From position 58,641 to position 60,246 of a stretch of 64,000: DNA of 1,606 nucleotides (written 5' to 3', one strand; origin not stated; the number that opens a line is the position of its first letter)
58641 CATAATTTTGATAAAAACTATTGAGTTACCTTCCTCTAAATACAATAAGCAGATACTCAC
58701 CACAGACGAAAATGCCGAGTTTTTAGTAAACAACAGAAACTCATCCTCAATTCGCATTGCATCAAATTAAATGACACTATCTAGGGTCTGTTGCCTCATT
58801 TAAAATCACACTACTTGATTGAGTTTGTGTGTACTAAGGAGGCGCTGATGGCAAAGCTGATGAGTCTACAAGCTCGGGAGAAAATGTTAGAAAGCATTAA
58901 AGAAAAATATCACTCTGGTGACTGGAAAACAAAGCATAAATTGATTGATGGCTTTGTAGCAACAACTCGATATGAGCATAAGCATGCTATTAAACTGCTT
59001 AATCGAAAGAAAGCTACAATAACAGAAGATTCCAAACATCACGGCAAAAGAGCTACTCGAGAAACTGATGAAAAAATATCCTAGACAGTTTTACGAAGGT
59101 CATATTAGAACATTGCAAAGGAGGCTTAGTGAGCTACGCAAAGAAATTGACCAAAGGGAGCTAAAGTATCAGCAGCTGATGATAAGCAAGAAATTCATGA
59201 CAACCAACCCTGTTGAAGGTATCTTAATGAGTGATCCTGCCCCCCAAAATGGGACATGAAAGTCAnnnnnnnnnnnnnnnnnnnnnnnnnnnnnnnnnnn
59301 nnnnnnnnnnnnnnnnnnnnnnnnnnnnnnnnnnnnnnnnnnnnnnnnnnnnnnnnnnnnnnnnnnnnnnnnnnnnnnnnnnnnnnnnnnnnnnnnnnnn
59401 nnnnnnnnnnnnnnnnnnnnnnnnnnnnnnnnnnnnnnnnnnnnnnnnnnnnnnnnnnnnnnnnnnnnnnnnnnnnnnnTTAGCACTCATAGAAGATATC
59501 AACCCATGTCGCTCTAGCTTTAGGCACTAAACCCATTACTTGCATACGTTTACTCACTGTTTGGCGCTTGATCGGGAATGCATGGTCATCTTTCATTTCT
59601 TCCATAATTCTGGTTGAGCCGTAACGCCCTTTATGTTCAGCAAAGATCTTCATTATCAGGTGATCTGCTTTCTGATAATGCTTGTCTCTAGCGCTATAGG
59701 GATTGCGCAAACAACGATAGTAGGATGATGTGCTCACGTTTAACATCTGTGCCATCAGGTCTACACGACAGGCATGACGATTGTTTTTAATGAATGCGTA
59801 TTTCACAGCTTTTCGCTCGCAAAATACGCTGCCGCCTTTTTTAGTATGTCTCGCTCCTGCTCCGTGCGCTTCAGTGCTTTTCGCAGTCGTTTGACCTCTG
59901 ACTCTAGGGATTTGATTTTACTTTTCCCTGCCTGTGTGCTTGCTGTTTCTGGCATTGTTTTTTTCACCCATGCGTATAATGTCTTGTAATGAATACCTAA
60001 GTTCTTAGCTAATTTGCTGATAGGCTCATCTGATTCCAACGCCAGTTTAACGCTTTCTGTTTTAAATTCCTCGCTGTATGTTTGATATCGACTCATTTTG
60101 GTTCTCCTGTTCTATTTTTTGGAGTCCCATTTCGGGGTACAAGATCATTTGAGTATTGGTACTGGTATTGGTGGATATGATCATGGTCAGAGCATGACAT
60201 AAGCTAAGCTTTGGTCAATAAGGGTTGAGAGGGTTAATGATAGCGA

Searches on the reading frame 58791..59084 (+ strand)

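Call 47: search_protein_families(library=pfam, proteins=[window:58791-59084:+], max_evalue=0.01)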
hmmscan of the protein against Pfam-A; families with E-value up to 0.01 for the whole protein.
window:58791-59084:+ (97 aa): 1 family
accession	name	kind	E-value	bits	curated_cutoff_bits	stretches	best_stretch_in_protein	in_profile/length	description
PF14652.11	DUF4457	-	0.0094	15.7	26.7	0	18-78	27-85/323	Domain of unknown function (DUF4457)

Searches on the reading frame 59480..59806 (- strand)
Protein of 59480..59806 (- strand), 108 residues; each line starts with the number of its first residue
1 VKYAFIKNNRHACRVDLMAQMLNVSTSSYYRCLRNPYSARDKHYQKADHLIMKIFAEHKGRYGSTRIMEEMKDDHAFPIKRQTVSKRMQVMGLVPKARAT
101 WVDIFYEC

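Call 47: search_protein_families(library=pfam, proteins=[window:59480-59806:-], max_evalue=0.01)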
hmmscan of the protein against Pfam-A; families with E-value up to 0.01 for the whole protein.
window:59480-59806:- (108 aa): 1 family
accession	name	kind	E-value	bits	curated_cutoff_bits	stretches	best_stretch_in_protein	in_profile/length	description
PF13276.12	HTH_21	-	1.1e-09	38.9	28.1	1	47-98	6-57/60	HTH-like domain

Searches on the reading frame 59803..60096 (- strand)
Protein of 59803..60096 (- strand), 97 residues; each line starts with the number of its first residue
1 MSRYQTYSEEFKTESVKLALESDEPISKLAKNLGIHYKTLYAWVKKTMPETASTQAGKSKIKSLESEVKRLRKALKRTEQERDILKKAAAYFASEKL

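Call 47: search_protein_families(library=pfam, proteins=[window:59803-60096:-], max_evalue=0.01)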
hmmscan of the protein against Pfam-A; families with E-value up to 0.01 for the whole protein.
window:59803-60096:- (97 aa): 10 families
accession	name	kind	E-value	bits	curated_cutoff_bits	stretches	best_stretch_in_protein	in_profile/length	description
PF01527.26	HTH_Tnp_1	-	2.6e-17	63.3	24.1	1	1-75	1-74/75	Transposase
PF13518.12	HTH_28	-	1e-05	25.9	25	1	11-46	1-35/52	Helix-turn-helix domain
PF13542.12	HTH_Tnp_ISL3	-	0.0001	22.1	27.4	1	3-45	8-48/51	Helix-turn-helix domain of transposase family ISL3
PF13384.12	HTH_23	-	0.0002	21.5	24.6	1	16-46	11-40/50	Homeodomain-like domain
PF13551.12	HTH_29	-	0.0012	19.4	28.1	1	18-45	6-34/64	Winged helix-turn helix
PF14389.11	Lzipper-MIP1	-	0.0013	19.5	32.2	1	58-89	3-34/84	Leucine-zipper of ternary complex factor MIP1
PF02954.25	HTH_8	-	0.0025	17.9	22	0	19-41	13-36/42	Bacterial regulatory protein, Fis family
PF09755.14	DUF2046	-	0.0049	16.5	24.7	1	50-96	219-263/305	Uncharacterized conserved protein H4 (DUF2046)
PF01710.22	HTH_Tnp_IS630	-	0.0066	16.9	21.3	1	7-91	3-88/119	Transposase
PF13870.11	CCDC113_CCDC96_CC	-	0.0085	16.3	31.6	1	26-88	65-127/177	CCDC113/CCDC96, coiled-coil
